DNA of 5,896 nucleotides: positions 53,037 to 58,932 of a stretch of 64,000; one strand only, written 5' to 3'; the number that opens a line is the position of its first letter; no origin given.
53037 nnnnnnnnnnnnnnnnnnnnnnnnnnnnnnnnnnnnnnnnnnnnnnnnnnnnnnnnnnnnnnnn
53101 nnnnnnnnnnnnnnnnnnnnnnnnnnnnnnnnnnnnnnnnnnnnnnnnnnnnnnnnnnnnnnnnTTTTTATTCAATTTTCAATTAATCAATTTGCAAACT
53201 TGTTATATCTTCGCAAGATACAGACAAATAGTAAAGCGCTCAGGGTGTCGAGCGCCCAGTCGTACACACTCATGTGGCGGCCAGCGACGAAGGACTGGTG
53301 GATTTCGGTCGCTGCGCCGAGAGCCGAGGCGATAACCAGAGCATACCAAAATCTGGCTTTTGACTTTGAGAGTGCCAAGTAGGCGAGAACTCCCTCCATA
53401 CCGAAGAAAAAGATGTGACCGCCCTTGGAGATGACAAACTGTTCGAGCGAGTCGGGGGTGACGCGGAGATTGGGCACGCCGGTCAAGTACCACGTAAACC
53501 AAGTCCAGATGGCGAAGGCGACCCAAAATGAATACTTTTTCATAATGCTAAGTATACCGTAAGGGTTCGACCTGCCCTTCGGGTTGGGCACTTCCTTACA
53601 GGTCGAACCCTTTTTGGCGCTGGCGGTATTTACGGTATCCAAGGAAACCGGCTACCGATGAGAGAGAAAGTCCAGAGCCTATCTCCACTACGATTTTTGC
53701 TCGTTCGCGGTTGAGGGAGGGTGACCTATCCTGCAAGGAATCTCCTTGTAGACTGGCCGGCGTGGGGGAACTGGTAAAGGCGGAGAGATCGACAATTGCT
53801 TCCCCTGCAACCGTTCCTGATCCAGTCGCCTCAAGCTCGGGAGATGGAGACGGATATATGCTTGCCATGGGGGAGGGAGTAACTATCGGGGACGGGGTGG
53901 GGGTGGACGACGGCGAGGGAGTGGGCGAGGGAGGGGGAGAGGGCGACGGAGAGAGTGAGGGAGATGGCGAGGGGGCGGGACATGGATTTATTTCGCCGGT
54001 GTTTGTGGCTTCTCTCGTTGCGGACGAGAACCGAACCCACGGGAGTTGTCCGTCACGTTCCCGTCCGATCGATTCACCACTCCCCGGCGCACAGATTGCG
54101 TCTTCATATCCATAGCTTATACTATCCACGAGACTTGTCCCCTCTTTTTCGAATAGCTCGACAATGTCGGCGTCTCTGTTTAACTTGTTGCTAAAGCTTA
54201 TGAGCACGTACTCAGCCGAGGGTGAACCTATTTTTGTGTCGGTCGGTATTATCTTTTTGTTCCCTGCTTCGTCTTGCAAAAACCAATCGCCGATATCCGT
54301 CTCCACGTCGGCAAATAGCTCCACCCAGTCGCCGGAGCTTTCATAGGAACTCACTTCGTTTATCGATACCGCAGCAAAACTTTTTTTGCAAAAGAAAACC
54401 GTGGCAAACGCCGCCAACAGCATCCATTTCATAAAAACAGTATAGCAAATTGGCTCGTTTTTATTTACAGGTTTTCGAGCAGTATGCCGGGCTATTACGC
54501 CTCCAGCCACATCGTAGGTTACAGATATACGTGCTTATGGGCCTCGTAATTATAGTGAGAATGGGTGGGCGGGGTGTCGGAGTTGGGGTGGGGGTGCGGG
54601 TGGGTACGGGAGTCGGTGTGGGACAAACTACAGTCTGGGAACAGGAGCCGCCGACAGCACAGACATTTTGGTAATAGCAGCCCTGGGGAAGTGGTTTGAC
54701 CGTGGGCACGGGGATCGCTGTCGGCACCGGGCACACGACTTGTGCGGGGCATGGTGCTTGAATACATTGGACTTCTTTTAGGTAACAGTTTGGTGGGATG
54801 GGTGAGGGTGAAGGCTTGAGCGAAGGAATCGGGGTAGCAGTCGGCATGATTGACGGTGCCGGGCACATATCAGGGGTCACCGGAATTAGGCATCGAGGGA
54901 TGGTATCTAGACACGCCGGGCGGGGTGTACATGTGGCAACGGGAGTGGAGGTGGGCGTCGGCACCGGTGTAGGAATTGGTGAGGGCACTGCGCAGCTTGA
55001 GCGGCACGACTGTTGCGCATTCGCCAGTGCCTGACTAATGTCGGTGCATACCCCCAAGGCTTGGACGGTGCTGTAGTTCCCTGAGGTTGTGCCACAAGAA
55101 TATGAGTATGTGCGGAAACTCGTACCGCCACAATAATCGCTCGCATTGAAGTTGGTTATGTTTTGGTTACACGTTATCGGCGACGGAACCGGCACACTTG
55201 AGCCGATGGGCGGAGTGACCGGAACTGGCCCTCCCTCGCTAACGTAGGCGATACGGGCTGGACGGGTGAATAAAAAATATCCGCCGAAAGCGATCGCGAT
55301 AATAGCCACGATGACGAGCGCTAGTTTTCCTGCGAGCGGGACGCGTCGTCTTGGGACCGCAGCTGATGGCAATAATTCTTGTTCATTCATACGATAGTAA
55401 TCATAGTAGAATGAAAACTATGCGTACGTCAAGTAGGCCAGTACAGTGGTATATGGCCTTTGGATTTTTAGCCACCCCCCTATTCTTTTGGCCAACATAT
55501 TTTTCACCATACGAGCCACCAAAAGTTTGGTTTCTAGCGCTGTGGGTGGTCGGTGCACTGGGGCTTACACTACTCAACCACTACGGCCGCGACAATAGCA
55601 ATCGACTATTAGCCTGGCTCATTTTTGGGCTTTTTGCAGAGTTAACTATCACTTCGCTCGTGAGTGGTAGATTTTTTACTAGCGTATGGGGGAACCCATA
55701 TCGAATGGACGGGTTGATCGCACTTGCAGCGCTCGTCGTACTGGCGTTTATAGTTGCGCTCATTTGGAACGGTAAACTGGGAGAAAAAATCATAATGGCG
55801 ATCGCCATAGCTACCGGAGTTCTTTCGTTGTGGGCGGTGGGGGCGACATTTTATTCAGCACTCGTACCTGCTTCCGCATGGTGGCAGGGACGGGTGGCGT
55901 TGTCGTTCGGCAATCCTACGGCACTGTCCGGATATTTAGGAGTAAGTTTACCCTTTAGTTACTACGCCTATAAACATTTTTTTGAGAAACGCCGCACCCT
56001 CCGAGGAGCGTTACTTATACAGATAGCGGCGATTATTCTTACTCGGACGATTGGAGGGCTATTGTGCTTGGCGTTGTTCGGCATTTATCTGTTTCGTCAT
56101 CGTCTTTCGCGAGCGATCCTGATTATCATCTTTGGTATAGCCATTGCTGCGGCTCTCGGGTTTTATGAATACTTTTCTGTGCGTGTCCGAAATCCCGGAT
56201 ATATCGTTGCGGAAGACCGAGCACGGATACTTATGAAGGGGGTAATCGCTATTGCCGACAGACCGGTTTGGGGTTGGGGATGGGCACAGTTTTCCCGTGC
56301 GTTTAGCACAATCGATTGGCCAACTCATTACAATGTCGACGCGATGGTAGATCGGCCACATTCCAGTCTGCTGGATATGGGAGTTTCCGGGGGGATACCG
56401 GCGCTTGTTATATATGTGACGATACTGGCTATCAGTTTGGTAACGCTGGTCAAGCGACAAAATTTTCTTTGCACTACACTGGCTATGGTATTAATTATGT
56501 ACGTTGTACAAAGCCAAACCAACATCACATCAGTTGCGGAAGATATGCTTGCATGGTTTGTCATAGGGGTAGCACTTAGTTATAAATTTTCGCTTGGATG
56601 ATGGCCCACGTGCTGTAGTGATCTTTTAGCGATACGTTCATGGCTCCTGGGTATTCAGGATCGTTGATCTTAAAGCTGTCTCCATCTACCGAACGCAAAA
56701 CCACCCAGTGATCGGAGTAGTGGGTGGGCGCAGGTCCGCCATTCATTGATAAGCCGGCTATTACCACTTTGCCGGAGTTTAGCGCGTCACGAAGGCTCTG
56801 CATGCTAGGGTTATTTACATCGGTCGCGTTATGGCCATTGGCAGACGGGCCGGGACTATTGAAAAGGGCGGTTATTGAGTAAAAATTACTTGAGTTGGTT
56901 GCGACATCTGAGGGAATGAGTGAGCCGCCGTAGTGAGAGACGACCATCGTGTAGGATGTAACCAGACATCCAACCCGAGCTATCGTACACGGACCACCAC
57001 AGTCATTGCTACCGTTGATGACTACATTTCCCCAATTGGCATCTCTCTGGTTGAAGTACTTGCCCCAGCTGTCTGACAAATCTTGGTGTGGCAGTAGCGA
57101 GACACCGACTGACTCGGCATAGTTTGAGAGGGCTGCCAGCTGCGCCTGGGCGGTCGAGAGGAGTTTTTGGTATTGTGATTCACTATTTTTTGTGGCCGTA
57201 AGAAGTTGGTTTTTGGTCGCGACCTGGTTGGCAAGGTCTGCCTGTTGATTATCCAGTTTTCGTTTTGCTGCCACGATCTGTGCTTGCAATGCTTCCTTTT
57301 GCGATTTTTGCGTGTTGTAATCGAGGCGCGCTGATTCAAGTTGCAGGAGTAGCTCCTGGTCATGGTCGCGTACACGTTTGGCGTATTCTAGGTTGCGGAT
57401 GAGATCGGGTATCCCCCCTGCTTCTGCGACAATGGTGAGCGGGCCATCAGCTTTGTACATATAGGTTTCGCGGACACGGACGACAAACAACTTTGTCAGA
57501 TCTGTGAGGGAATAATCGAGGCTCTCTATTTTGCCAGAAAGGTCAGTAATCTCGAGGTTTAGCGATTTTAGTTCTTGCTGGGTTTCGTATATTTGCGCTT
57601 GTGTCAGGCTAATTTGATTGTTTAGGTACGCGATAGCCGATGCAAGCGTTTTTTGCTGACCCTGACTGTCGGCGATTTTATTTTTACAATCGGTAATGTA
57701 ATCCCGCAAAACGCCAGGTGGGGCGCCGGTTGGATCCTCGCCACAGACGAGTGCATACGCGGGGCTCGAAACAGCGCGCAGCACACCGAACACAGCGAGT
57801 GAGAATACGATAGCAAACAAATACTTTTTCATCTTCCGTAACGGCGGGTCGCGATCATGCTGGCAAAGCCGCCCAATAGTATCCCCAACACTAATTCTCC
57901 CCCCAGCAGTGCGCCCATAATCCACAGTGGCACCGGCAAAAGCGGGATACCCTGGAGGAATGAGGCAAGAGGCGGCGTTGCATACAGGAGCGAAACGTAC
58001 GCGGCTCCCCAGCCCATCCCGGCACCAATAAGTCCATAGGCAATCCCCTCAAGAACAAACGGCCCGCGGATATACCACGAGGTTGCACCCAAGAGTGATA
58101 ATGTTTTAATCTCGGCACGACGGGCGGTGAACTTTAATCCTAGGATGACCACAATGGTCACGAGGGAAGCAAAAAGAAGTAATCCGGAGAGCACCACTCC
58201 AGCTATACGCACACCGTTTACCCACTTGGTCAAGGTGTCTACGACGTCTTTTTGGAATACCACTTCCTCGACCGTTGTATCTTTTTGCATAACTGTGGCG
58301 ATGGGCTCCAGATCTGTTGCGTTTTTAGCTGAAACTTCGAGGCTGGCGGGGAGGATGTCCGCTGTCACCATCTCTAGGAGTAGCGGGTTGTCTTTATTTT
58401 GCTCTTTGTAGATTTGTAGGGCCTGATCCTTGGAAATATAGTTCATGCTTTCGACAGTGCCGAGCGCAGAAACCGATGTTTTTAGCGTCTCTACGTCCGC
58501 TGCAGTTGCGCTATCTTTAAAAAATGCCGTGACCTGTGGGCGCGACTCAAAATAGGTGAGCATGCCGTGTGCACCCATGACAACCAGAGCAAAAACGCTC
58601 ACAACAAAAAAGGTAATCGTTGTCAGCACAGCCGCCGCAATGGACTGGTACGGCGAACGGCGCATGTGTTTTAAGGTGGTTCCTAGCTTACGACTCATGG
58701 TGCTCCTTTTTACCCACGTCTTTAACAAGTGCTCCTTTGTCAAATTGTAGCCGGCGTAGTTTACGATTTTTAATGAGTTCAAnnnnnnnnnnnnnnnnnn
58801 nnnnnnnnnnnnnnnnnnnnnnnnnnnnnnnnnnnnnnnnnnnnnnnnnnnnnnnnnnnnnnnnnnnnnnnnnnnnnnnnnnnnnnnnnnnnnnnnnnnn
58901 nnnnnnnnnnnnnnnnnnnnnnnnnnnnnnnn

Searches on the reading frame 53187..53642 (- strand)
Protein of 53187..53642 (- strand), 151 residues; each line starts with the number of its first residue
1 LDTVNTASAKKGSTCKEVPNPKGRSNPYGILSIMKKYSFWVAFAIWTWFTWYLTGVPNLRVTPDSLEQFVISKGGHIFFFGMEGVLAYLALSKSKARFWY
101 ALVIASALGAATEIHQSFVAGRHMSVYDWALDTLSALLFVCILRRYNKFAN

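Call 40: search_protein_families(library=pfam, proteins=[window:53187-53642:-], max_evalue=0.001)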
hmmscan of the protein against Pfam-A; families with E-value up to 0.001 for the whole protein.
window:53187-53642:- (151 aa): 1 family
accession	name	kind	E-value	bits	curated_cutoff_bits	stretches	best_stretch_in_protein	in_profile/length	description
PF04892.17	VanZ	-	4.9e-10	40.5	30.1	1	39-143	1-122/126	VanZ like family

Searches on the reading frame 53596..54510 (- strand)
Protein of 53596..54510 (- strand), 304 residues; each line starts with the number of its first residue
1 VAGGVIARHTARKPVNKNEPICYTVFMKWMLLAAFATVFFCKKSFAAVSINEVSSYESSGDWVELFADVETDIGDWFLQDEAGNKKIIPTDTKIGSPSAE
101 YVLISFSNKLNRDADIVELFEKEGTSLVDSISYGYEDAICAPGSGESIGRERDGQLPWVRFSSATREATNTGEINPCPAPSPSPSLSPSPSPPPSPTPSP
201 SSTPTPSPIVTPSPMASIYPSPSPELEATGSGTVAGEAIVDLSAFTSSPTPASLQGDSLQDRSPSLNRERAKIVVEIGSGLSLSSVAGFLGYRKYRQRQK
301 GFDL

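Call 40: search_protein_families(library=pfam, proteins=[window:53596-54510:-], max_evalue=0.001)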
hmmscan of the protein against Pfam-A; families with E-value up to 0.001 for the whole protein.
window:53596-54510:- (304 aa): 1 family
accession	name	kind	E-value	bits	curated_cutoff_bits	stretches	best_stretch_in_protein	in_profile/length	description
PF00932.25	LTD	-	4.9e-05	24.1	34.3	1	45-134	5-108/109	Lamin Tail Domain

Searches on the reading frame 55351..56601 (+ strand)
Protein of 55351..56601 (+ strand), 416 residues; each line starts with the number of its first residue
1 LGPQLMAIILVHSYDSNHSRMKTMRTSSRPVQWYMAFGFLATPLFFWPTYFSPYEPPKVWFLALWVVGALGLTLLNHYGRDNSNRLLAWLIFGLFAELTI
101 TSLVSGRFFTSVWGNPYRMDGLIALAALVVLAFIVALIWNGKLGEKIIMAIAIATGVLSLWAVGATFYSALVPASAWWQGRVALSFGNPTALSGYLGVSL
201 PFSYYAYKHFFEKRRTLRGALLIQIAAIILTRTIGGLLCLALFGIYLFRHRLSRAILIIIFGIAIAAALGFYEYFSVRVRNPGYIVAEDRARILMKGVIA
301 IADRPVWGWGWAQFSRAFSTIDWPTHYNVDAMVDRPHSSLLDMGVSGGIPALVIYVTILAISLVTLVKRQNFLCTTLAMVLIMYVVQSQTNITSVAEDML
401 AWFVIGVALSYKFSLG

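Call 40: search_protein_families(library=pfam, proteins=[window:55351-56601:+], max_evalue=0.001)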
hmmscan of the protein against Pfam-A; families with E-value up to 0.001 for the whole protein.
window:55351-56601:+ (416 aa): 1 family
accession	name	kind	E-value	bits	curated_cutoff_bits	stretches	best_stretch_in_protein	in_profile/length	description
PF04932.20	Wzy_C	-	1e-09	38.7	31.7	1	220-356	2-149/149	O-Antigen ligase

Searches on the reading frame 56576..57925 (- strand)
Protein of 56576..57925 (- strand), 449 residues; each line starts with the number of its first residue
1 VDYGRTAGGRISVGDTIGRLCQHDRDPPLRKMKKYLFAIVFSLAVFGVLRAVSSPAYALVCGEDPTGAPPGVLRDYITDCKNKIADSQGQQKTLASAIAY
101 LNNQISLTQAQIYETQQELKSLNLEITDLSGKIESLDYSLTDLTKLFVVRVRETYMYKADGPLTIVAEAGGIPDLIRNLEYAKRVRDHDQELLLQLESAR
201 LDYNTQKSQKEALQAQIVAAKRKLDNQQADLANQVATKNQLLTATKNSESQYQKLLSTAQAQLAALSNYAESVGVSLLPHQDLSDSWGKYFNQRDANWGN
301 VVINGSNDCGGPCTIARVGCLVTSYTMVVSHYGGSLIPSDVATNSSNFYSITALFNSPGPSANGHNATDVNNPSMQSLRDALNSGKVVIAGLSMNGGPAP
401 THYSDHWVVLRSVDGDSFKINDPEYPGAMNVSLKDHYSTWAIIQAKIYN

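Call 40: search_protein_families(library=pfam, proteins=[window:56576-57925:-], max_evalue=0.001)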
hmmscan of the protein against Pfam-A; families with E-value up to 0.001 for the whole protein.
window:56576-57925:- (449 aa): 2 families
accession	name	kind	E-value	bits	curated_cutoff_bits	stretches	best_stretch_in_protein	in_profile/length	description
PF13529.12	Peptidase_C39_2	-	1.2e-07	32.9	24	1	290-423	5-142/143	Peptidase_C39 like family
PF08614.16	ATG16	-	0.00015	22.4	33.7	0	75-147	81-153/200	Autophagy protein 16 (ATG16)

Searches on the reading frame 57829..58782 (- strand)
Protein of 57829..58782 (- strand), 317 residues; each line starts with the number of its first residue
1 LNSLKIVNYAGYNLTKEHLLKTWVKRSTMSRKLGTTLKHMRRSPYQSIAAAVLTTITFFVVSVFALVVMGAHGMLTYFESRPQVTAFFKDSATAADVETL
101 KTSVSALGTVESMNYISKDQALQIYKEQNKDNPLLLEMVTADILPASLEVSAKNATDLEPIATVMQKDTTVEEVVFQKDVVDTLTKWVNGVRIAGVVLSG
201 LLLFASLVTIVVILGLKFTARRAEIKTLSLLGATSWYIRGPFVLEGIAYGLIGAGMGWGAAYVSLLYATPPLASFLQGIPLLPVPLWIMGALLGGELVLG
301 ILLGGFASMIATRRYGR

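Call 40: search_protein_families(library=pfam, proteins=[window:57829-58782:-], max_evalue=0.001)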
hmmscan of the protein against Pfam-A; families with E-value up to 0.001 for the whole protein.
window:57829-58782:- (317 aa): 2 families
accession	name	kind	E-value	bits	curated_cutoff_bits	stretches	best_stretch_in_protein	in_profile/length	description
PF18075.7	FtsX_ECD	-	7.8e-18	65.3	23.5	1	83-174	2-96/96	FtsX extracellular domain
PF02687.27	FtsX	-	8.1e-10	39.2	25.5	1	197-312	2-116/120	FtsX-like permease C-terminal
